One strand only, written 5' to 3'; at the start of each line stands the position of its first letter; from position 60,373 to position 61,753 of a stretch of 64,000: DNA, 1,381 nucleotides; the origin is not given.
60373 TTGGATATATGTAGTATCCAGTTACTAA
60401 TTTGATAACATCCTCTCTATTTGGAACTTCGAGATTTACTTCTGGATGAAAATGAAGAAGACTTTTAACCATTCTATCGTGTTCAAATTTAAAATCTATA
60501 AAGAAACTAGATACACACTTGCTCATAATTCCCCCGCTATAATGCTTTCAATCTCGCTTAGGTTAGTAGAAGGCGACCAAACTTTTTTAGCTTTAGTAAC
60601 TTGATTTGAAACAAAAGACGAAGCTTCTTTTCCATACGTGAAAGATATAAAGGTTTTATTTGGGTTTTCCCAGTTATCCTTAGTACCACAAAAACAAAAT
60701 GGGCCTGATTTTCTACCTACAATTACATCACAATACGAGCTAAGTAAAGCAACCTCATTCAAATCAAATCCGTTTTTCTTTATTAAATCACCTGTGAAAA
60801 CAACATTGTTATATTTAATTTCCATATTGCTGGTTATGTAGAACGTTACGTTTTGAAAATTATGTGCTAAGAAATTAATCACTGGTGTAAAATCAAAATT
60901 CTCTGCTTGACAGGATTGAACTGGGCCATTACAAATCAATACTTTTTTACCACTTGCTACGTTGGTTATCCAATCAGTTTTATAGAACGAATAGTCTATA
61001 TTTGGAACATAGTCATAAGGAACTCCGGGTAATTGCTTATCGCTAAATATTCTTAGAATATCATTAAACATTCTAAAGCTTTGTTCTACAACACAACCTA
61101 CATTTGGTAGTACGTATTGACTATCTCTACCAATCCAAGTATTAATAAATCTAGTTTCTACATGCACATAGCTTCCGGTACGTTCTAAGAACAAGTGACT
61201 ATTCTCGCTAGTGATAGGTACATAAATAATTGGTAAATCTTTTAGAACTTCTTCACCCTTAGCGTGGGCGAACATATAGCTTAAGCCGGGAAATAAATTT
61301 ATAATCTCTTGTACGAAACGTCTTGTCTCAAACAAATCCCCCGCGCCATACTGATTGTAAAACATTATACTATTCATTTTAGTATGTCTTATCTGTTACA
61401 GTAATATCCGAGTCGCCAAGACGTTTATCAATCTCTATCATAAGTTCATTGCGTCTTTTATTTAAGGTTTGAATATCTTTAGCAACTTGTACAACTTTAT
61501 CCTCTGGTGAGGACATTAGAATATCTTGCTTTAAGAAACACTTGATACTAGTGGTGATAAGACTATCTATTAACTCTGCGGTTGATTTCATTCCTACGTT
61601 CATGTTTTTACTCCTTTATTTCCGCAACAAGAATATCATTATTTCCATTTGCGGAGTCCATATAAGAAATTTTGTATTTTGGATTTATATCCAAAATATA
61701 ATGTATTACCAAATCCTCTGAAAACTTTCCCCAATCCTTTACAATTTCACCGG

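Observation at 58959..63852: Glycan-modification operon wedged directly upstream of the terminase gene, plus GT4 and SGNH esterase inside the head-tail module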

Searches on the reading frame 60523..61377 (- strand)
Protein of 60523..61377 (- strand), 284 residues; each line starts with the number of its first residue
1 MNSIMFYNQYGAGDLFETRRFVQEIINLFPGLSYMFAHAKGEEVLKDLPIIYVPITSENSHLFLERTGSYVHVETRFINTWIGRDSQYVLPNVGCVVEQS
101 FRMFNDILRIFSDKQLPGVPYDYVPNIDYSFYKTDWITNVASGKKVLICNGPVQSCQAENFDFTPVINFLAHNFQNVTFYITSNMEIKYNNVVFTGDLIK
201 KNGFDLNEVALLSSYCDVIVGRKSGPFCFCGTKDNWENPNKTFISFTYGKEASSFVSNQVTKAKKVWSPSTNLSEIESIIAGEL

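Call 4: search_protein_families(library=pfam, proteins=[window:60523-61377:-], max_evalue=0.1)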
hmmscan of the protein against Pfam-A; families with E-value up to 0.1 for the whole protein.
window:60523-61377:- (284 aa): 0 families

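Call 5: search_protein_families(library=phrogs, proteins=[window:60523-61377:-], max_evalue=0.01)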
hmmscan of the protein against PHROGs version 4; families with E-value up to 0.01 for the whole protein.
window:60523-61377:- (284 aa): 0 families

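Call 11: search_protein_families(library=ncbifam, proteins=[window:60523-61377:-], max_evalue=0.1)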
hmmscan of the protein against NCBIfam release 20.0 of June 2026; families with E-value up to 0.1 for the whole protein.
window:60523-61377:- (284 aa): 1 family
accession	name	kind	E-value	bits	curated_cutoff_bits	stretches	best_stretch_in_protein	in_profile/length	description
NF001594.0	PRK00394.1-3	equivalog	0.012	15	278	1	163-217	72-124/182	TATA-box-binding protein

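Call 20: find_homologous_proteins(query=window:60523-61377:-, max_evalue=0.001)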
Query window:60523-61377:- (284 aa): 74 proteins with E <= 0.001 among 297 candidates.
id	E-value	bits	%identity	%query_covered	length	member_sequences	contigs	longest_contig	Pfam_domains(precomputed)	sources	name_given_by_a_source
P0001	1.5e-189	646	100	99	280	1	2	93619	-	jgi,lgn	jgi:hypothetical protein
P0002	1.1e-81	292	50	100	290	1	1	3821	-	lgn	-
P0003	4.4e-81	290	48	100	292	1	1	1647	-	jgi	-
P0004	1.7e-80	288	48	99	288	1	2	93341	-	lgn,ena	-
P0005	2.2e-76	275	46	100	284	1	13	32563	-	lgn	-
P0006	1.1e-73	266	43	100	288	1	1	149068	-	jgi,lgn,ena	-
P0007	3.5e-72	261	45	99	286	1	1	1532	-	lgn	-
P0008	1.7e-71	259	43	96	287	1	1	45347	-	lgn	-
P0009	2.9e-71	258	46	97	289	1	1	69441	-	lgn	-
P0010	4.2e-71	258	45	97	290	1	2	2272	-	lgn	-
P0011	6.5e-71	257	43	98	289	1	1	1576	-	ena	-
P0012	4.6e-70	254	46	98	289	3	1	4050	-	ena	-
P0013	4.6e-70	254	44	96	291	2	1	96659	-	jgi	jgi:hypothetical protein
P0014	1.7e-69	252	44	98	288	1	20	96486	-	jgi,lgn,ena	-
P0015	2.2e-69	252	42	96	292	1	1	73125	-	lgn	-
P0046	1.4e-60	223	41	100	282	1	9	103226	-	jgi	jgi:hypothetical protein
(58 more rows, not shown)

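Call 22: find_encoding_contigs(protein=P0006, flank=10000, max_places=1)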
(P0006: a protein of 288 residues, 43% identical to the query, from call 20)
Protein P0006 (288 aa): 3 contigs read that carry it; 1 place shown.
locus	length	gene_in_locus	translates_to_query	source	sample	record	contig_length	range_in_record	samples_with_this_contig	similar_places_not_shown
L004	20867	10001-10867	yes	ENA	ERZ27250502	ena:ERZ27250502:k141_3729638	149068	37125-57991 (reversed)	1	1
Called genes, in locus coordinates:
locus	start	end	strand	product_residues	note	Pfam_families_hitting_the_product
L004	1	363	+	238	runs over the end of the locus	PF00733:Asn_synthase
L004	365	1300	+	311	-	PF01073:3Beta_HSD (weak), PF01370:Epimerase, PF02719:Polysacc_synt_2 (faint), PF16363:GDP_Man_Dehyd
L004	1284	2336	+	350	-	PF01370:Epimerase, PF04321:RmlD_sub_bind, PF16363:GDP_Man_Dehyd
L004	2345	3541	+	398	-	PF08421:Methyltransf_13, PF13489:Methyltransf_23, PF08484:Methyltransf_14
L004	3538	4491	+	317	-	-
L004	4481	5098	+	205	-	-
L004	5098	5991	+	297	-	-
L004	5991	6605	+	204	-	PF01596:Methyltransf_3 (weak), PF13578:Methyltransf_24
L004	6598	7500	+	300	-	-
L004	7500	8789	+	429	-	PF02310:B12-binding, PF04055:Radical_SAM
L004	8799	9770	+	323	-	PF01370:Epimerase, PF02719:Polysacc_synt_2 (faint), PF16363:GDP_Man_Dehyd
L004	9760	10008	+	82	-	-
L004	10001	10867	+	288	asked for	-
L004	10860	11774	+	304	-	-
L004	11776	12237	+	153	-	-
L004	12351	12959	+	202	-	PF27290:YonD_N (weak)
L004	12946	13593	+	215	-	-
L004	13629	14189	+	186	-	-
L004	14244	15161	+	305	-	-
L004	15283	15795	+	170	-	-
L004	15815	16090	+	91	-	-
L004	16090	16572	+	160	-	-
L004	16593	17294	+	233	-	PF00149:Metallophos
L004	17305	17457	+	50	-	-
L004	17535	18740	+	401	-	PF00534:Glycos_transf_1 (weak), PF13692:Glyco_trans_1_4 (weak)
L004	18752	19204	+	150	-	-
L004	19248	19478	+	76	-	-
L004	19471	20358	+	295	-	-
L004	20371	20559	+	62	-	-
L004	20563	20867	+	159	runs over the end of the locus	-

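Call 23: find_encoding_contigs(protein=P0046, flank=10000, max_places=1)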
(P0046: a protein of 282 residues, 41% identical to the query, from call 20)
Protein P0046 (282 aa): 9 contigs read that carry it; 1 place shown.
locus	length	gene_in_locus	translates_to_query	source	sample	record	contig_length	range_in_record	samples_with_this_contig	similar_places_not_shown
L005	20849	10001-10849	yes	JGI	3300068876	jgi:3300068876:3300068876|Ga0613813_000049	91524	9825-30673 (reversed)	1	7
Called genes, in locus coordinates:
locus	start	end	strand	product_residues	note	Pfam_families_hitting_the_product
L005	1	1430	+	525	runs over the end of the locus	-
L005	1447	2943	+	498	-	-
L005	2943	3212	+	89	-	-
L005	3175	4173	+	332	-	-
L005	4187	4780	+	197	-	-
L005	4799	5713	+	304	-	PF27364:YonB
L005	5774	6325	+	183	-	-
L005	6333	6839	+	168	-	-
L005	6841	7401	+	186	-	-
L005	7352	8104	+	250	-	PF11735:CAP59_mtransfer (weak)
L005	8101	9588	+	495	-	PF00583:Acetyltransf_1, PF13302:Acetyltransf_3 (weak), PF13673:Acetyltransf_10, PF13508:Acetyltransf_7, PF08445:FR47 (weak), PF00155:Aminotran_1_2 (weak), PF01041:DegT_DnrJ_EryC1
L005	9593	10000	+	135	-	-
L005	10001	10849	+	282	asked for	-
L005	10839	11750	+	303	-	PF00535:Glycos_transf_2 (weak)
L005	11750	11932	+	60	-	-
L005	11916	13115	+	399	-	PF20706:GT4-conflict (weak), PF00534:Glycos_transf_1, PF13692:Glyco_trans_1_4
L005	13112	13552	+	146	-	-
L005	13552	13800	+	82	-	-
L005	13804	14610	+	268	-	-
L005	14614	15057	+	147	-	-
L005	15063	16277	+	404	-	-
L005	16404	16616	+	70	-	-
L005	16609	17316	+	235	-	-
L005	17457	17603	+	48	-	-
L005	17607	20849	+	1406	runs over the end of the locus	PF10145:PhageMin_Tail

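Call 25: search_solved_structures(query=A1, max_evalue=10, show_alignments=2)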
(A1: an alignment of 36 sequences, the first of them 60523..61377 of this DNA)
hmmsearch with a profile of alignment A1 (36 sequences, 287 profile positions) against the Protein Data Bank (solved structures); distinct sequences matched with E-value up to 10: 2.
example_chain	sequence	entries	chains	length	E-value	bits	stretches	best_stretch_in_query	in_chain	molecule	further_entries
8ewg_A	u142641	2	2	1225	0.71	12.3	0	3-55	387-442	CRISPR-associated endonuclease Cas9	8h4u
2h8r_A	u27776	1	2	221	0.84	12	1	33-107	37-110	Hepatocyte nuclear factor 1-beta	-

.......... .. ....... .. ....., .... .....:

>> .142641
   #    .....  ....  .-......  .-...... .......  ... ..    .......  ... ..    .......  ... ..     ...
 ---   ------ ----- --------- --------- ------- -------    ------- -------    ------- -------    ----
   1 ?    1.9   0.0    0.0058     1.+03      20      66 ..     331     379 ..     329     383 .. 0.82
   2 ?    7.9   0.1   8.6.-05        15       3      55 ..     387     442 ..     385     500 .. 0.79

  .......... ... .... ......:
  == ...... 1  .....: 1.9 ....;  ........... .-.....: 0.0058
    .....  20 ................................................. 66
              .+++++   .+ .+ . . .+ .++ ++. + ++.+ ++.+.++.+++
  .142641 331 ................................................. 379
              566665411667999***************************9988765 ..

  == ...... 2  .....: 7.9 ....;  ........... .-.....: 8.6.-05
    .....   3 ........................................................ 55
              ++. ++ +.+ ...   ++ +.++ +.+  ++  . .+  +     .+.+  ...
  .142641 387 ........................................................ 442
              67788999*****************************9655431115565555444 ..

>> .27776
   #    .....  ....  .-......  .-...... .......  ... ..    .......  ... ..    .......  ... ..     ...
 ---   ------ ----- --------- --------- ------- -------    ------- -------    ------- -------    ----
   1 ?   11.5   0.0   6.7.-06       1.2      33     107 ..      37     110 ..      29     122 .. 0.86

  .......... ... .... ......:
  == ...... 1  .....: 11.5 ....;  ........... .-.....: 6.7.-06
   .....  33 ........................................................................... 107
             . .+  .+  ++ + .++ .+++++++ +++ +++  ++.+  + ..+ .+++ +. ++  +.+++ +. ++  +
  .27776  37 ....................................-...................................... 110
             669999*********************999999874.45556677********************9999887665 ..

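Call 26: find_encoding_contigs(protein=P0004, flank=10000, max_places=1)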
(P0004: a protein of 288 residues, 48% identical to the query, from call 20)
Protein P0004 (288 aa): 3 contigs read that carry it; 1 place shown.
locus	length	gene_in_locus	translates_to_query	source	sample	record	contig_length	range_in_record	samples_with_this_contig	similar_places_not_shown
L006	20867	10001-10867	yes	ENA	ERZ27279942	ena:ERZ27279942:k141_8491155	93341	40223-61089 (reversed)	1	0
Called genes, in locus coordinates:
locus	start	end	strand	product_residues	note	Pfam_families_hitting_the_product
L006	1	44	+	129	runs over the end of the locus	-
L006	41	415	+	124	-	-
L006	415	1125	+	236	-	PF12705:PDDEXK_1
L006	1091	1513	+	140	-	PF00196:GerE (faint)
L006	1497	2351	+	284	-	PF13482:RNase_H_2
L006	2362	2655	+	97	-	-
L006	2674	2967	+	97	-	-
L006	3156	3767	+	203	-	-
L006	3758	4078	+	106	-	-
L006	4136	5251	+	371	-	-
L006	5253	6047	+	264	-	PF00291:PALP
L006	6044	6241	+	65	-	-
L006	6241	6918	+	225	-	-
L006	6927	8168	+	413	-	PF08421:Methyltransf_13, PF13489:Methyltransf_23, PF08484:Methyltransf_14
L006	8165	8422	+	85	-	-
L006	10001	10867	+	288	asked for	-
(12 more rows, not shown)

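Call 27: find_encoding_contigs(protein=P0014, flank=10000, max_places=1)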
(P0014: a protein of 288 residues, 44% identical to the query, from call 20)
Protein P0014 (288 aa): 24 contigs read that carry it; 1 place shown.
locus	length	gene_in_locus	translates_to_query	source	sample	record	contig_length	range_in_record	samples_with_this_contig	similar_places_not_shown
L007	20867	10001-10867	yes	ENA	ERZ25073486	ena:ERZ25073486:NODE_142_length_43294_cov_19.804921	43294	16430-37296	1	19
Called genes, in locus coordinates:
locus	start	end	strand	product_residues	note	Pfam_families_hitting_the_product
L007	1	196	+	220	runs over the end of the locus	-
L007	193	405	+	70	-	-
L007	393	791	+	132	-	-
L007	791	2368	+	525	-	-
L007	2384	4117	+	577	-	-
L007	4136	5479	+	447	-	-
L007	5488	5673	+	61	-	-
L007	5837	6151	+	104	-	-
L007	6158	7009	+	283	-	PF01370:Epimerase, PF04321:RmlD_sub_bind (weak), PF16363:GDP_Man_Dehyd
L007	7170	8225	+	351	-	PF13489:Methyltransf_23, PF08484:Methyltransf_14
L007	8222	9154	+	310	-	-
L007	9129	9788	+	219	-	PF13489:Methyltransf_23, PF08242:Methyltransf_12 (faint), PF08241:Methyltransf_11 (weak), PF13847:Methyltransf_31 (weak)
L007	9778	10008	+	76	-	-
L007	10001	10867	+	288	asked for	-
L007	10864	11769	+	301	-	-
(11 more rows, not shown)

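Call 30: predict_structure(alignment_id=A1)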
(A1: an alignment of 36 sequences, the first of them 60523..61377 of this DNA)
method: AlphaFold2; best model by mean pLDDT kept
length: 284 residues; sequences in the alignment: 36
mean_pLDDT: 95.3   pTM: 0.92
mean pLDDT of the five models: 95.3, 94.6, 94.6, 93.9, 93.3
residues with pLDDT >= 90: 255; 70-90: 29; 50-70: 0; < 50: 0
segments of 3 or more residues with pLDDT < 50: none
pLDDT, mean of each block of 10 residues (from residue 1): 95 95 98 96 94 95 92 95 95 94 97 96 97 88 95 90 97 98 95 94 91 98 96 98 97 93 98 98 97
secondary structure, 60 per line:
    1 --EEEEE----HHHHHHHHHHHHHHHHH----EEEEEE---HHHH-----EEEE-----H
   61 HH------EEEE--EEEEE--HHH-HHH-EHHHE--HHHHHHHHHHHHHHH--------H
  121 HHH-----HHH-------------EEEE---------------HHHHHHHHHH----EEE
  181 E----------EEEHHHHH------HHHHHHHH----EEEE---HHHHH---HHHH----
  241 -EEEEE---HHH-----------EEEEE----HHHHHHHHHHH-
elements in order: E3-7 H12-28 E33-38 H42-45 E51-54 E69-72 E75-79 H97-111 H120-123 E145-148 H164-173 E178-181 E192-194 H195-199 H206-213 E218-221 H225-229 H233-236 E242-246 E264-268 H273-283

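Call 82: search_protein_families(library=pfam, alignment_id=A6, max_evalue=0.0001)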
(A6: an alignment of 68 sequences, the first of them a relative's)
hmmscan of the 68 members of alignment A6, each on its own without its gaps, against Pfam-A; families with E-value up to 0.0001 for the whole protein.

A. member 1, L006:6927-8165:+ (413 aa): 3 families
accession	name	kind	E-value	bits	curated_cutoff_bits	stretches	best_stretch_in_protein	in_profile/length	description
PF08484.17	Methyltransf_14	-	3.9e-29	102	23.5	1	244-400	2-160/160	C-methyltransferase C-terminal domain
PF13489.12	Methyltransf_23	-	6.4e-14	52.4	27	1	92-238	13-163/164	Methyltransferase domain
PF08421.16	Methyltransf_13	-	2.9e-13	50.2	31.3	1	12-71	1-62/62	Putative zinc binding domain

B. families by the number of members that match (of 68 scanned): 23 families
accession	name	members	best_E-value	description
PF13489.12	Methyltransf_23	17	7.6e-16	Methyltransferase domain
PF08484.17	Methyltransf_14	11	2e-38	C-methyltransferase C-terminal domain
PF08421.16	Methyltransf_13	11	2.9e-13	Putative zinc binding domain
PF16363.11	GDP_Man_Dehyd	8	2.3e-134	GDP-mannose 4,6 dehydratase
PF01370.27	Epimerase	8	1.5e-75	NAD dependent epimerase/dehydratase family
PF05050.19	Methyltransf_21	6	1.5e-20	Methyltransferase FkbM domain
PF04321.23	RmlD_sub_bind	4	1.2e-09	RmlD substrate binding domain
PF08241.18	Methyltransf_11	4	7.1e-08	Methyltransferase domain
PF08242.18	Methyltransf_12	4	2.8e-06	Methyltransferase domain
PF01041.23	DegT_DnrJ_EryC1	3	6.1e-62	DegT/DnrJ/EryC1/StrS aminotransferase family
PF15632.11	ATPgrasp_Ter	3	6.5e-14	ATP-grasp in the biosynthetic pathway with Ter operon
PF02655.19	ATP-grasp_3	3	1.1e-13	ATP-grasp domain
PF04055.27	Radical_SAM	2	3.3e-20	Radical SAM superfamily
PF02310.24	B12-binding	2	5e-18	B12 binding domain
PF01073.25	3Beta_HSD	2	1.4e-06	3-beta hydroxysteroid dehydrogenase/isomerase family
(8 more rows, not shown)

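Call 116: search_dna_similar(query=window:60523-61377:-, collection=phages, mode=protein, max_rows=15, max_evalue=0.001)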
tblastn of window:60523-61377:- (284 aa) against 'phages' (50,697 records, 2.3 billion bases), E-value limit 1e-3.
Records with a match: 3; places in all: 5; records where one place covers at least 80% of the query: 3.
Best place of each record, by identity: <60% 3.
By first word of the organism name: uncultured 3.
By host as written in the record: - 3.
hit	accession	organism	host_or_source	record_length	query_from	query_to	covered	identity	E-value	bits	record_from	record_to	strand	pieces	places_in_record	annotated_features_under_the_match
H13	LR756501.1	uncultured phage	metagenomic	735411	1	284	100%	32.2%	2e-28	120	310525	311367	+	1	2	record has no annotation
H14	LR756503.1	uncultured phage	metagenomic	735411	1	284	100%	32.2%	2e-28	120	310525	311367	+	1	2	record has no annotation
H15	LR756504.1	uncultured phage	metagenomic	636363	1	262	92%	30.7%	9e-30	124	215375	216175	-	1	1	record has no annotation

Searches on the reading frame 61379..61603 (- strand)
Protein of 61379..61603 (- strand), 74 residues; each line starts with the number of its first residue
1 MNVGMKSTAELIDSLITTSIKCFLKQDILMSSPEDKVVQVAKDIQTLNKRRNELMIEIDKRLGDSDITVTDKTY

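Call 4: search_protein_families(library=pfam, proteins=[window:61379-61603:-], max_evalue=0.1)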
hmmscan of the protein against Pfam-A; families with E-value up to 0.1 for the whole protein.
window:61379-61603:- (74 aa): 2 families
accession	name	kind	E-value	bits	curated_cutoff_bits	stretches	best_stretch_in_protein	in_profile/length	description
PF14063.11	DUF4254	-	0.0029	17.9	27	1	34-64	28-58/144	Protein of unknown function (DUF4254)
PF16331.10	TolA_bind_tri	-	0.018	15.6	30.1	1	41-65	45-69/76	TolA binding protein trimerisation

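Call 5: search_protein_families(library=phrogs, proteins=[window:61379-61603:-], max_evalue=0.01)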
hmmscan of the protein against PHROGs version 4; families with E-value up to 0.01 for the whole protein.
window:61379-61603:- (74 aa): 0 families

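Call 11: search_protein_families(library=ncbifam, proteins=[window:61379-61603:-], max_evalue=0.1)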
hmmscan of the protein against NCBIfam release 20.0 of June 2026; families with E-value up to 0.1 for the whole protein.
window:61379-61603:- (74 aa): 1 family
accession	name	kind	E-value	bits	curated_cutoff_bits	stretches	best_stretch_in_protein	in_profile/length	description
TIGR04543.1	ketoArg_3Met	equivalog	0.032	13.3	425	1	18-67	223-272/336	2-ketoarginine methyltransferase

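Call 88: search_protein_families(library=pfam, alignment_id=A7, max_evalue=0.05)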
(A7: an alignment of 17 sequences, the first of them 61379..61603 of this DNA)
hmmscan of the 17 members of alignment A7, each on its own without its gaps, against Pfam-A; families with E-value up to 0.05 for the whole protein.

A. member 1, window:61379-61603:- (74 aa): 2 families
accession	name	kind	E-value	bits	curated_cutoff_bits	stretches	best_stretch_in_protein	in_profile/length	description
PF14063.11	DUF4254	-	0.0029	17.9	27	1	34-64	28-58/144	Protein of unknown function (DUF4254)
PF16331.10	TolA_bind_tri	-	0.018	15.6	30.1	1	41-65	45-69/76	TolA binding protein trimerisation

B. families by the number of members that match (of 17 scanned): 7 families
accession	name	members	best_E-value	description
PF14063.11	DUF4254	12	1.7e-05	Protein of unknown function (DUF4254)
PF19677.4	DUF6179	2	0.024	Family of unknown function (DUF6179)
PF03724.22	META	1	0.0079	META domain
PF16331.10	TolA_bind_tri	1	0.018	TolA binding protein trimerisation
PF17326.7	DUF5365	1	0.018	Family of unknown function (DUF5365)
PF25795.1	TPR_XPO7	1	0.039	Exportin-7-like, TPR repeats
PF17650.6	RACo_linker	1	0.041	RACo linker region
